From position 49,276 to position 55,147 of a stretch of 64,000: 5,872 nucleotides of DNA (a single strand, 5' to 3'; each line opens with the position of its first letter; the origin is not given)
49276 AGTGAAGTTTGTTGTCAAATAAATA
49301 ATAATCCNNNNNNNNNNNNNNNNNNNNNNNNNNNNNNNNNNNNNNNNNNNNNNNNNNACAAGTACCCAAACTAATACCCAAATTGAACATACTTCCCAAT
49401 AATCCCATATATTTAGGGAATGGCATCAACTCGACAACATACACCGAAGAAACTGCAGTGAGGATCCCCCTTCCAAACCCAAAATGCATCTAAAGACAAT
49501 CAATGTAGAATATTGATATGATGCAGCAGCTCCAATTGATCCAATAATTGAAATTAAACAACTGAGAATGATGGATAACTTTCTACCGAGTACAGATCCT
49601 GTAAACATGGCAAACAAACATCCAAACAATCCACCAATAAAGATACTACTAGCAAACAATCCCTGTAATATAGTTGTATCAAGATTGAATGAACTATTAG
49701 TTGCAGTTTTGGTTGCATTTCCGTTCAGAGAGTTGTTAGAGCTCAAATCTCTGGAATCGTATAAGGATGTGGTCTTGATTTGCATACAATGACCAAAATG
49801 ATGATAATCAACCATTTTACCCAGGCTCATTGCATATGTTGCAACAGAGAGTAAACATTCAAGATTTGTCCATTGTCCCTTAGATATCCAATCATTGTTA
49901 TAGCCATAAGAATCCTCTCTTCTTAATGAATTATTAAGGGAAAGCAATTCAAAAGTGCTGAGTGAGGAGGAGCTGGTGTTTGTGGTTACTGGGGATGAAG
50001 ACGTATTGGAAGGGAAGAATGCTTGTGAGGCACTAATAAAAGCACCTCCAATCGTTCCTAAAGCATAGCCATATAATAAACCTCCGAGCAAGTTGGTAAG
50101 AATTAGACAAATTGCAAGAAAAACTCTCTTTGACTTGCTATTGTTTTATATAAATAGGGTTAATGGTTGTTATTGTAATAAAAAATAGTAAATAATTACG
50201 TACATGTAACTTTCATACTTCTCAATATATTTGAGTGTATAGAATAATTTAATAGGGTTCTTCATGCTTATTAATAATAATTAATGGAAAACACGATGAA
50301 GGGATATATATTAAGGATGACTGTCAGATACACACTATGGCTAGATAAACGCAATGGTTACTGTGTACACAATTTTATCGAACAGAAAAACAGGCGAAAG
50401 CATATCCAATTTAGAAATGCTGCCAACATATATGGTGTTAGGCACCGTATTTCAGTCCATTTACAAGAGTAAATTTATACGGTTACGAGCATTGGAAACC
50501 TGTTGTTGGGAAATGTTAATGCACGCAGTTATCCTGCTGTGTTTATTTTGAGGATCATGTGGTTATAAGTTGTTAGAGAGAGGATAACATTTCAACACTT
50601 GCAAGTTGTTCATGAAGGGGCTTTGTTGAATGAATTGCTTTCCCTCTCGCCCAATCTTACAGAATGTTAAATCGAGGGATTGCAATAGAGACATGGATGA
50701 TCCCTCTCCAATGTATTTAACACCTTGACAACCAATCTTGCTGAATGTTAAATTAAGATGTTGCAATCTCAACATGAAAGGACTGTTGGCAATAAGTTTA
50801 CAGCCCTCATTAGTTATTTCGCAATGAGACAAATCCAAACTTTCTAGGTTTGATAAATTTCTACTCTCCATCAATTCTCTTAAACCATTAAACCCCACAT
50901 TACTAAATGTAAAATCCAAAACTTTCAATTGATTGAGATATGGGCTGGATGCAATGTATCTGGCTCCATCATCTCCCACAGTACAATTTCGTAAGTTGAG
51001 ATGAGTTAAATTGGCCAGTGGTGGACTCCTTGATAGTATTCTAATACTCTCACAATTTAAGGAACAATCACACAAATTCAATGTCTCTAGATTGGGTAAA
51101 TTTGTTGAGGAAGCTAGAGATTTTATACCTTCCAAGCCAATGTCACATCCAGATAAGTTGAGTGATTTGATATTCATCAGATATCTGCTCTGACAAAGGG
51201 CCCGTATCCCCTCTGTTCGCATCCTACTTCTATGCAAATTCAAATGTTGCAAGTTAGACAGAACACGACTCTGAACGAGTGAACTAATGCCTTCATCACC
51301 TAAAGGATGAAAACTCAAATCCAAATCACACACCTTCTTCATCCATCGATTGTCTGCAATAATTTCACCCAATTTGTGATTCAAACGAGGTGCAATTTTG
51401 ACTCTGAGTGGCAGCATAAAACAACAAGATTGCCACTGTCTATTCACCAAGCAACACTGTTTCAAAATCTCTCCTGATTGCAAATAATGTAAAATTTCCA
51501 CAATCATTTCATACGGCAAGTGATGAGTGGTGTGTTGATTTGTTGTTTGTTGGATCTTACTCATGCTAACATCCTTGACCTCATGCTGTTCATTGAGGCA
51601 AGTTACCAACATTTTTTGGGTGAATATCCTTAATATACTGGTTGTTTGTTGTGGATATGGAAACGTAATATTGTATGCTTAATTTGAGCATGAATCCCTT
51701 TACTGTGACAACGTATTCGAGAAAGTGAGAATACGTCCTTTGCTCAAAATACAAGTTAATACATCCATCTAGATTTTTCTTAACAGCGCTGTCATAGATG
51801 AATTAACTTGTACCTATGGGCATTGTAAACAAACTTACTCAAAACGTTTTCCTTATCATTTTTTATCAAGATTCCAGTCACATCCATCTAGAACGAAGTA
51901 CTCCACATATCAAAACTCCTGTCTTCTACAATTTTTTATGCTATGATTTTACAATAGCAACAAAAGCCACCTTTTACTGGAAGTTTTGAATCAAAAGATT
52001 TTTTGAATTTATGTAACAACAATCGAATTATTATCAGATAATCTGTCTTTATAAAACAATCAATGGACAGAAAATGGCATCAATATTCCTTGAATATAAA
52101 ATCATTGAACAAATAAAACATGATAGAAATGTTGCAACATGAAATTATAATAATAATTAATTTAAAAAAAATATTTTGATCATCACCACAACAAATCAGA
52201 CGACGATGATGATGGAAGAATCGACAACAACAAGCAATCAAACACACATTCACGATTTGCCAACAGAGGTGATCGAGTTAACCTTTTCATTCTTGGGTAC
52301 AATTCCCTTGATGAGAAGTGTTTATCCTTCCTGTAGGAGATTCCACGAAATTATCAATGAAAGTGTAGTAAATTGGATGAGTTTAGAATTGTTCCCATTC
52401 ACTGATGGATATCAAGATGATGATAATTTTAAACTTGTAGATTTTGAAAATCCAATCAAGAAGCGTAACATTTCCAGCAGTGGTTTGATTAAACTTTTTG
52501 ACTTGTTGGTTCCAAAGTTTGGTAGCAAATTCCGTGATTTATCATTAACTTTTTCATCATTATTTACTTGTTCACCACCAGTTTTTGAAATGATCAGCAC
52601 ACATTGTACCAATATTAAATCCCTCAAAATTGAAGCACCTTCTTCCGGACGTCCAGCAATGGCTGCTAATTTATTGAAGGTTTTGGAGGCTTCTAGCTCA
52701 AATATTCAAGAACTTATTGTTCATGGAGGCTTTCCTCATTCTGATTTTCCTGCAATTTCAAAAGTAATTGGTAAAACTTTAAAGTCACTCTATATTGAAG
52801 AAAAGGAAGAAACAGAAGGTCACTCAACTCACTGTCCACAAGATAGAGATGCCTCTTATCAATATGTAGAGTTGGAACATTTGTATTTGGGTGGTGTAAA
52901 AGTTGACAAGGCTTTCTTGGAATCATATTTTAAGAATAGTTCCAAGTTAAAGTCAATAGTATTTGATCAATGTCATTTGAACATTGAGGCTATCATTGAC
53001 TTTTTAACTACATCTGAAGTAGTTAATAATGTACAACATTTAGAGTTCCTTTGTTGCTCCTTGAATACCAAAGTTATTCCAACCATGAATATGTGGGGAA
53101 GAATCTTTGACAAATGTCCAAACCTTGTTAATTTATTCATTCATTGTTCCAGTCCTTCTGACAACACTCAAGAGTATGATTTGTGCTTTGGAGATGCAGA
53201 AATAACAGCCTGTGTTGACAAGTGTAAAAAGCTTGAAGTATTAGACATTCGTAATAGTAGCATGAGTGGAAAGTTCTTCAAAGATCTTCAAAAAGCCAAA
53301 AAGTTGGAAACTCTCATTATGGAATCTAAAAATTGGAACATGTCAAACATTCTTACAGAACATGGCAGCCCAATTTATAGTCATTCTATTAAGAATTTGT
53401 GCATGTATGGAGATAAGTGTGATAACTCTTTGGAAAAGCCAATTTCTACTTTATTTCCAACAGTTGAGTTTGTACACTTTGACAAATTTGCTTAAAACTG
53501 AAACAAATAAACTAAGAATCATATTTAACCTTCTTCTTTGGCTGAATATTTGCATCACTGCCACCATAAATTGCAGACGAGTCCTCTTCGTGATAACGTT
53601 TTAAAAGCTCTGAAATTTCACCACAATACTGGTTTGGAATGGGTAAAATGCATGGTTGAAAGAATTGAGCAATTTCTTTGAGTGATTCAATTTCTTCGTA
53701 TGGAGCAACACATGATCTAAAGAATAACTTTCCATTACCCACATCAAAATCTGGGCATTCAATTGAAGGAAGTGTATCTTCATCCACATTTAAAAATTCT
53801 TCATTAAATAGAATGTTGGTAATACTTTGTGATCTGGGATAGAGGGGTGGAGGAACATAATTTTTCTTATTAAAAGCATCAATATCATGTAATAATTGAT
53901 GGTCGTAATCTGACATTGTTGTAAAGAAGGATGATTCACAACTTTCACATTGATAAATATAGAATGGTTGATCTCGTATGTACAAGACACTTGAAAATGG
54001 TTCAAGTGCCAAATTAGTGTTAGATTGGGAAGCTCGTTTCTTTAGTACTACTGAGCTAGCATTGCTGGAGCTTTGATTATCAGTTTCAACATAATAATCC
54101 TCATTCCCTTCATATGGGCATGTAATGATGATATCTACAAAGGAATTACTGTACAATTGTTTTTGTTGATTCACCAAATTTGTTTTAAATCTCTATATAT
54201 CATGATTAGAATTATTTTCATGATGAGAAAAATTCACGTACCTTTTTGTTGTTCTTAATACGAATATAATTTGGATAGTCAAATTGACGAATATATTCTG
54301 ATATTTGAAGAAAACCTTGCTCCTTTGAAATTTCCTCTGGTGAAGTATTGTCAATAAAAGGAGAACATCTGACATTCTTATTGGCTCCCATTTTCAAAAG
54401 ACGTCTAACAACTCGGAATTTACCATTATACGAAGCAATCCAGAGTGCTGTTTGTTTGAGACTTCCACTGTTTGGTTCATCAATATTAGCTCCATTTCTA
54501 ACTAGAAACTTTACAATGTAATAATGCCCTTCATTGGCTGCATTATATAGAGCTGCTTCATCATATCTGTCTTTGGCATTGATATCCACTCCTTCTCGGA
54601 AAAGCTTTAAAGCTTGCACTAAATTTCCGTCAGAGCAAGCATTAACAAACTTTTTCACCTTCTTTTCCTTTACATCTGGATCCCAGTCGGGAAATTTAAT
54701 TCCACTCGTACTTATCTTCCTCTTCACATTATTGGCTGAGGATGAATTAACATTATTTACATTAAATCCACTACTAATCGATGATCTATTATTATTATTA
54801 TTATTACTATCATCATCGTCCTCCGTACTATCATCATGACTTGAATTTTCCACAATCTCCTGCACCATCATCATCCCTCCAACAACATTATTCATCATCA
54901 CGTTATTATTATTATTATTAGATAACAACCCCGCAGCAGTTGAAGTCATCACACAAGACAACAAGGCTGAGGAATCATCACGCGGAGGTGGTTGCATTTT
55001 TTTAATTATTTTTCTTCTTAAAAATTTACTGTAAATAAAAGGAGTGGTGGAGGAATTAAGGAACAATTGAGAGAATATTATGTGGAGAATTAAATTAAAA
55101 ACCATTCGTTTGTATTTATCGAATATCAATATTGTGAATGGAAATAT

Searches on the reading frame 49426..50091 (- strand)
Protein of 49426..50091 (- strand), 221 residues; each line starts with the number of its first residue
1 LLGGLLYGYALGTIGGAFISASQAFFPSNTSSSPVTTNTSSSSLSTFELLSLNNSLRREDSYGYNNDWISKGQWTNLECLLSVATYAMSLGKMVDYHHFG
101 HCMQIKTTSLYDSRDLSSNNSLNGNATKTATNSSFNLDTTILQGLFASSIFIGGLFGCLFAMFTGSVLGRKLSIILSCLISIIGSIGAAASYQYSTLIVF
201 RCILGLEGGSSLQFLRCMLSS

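Call 57: search_protein_families(library=pfam, proteins=[window:49426-50091:-], max_evalue=0.001)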
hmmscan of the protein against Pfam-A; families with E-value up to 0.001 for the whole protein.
window:49426-50091:- (221 aa): 1 family
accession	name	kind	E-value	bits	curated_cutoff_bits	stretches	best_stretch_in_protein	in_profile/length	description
PF00083.30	Sugar_tr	-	1.6e-14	54.1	22.3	1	2-209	7-117/452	Sugar (and other) transporter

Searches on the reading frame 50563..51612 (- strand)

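Call 57: search_protein_families(library=pfam, proteins=[window:50563-51612:-], max_evalue=0.001)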
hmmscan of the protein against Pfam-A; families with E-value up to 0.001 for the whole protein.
window:50563-51612:- (349 aa): 6 families
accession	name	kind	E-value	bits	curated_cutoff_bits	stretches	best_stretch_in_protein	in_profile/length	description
PF13516.12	LRR_6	-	1.7e-29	99.9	23.4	3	254-275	3-24/24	Leucine Rich repeat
PF00560.39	LRR_1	-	7e-10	37.5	20.6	0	255-274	1-20/23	Leucine Rich Repeat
PF12799.13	LRR_4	-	3.8e-08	33.8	27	0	173-210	1-33/44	Leucine Rich repeats (2 copies)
PF12937.12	F-box-like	-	2.2e-06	27.8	24.3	1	31-65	3-36/47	F-box-like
PF24758.1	LRR_At5g56370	-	4.1e-06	27.1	27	1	111-208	3-97/227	FBD-associated F-box protein At5g56370, LRR repeats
PF00646.38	F-box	-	0.00061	20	20.5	0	31-70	3-41/43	F-box domain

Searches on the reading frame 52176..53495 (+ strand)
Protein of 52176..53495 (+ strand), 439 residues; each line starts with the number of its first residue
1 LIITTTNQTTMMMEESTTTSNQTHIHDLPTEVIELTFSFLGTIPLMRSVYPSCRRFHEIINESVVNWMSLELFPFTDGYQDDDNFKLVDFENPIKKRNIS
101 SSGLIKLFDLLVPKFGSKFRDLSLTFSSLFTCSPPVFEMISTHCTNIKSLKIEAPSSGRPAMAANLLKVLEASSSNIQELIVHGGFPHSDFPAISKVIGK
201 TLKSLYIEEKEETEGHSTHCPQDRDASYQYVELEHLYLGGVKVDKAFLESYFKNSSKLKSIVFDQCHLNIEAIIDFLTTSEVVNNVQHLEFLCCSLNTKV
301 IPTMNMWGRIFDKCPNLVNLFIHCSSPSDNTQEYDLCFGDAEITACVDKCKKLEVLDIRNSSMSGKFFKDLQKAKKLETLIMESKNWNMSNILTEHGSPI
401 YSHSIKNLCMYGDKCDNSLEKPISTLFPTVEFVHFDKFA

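Call 57: search_protein_families(library=pfam, proteins=[window:52176-53495:+], max_evalue=0.001)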
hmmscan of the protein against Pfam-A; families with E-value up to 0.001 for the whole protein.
window:52176-53495:+ (439 aa): 1 family
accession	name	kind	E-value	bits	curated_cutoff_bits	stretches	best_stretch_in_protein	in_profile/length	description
PF24758.1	LRR_At5g56370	-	0.00074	19.7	27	0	175-270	11-100/227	FBD-associated F-box protein At5g56370, LRR repeats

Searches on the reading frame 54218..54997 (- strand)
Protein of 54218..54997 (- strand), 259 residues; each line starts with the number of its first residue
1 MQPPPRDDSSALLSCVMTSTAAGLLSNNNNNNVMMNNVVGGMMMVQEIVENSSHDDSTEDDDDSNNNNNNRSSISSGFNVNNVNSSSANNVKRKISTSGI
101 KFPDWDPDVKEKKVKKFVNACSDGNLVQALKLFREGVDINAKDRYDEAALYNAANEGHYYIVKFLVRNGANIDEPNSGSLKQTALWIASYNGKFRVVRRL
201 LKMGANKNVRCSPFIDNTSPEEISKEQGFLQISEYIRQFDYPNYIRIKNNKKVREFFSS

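Call 27: search_protein_families(library=pfam, proteins=[window:54218-54997:-], max_evalue=0.01)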
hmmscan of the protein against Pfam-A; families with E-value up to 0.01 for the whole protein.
window:54218-54997:- (259 aa): 5 families
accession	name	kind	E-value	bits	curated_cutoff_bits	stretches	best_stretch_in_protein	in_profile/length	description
PF00023.36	Ank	-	5.6e-14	51.9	21.1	2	149-176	5-32/33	Ankyrin repeat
PF12796.13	Ank_2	-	5.8e-14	52.9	27.3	1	119-210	3-89/90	Ankyrin repeats (3 copies)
PF13637.12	Ank_4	-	2.1e-09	37.8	22.7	2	151-201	2-50/50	Ankyrin repeats (many copies)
PF13857.12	Ank_5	-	1.7e-08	35.1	27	1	165-211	1-46/56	Ankyrin repeats (many copies)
PF13606.12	Ank_3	-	2.8e-08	33.7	22.3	0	182-208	3-29/30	Ankyrin repeat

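Call 29: find_encoding_contigs(protein=window:54218-54997:-, flank=10000, max_places=6)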
Protein window:54218-54997:- (259 aa): no gene with exactly this product is on record in the collection.
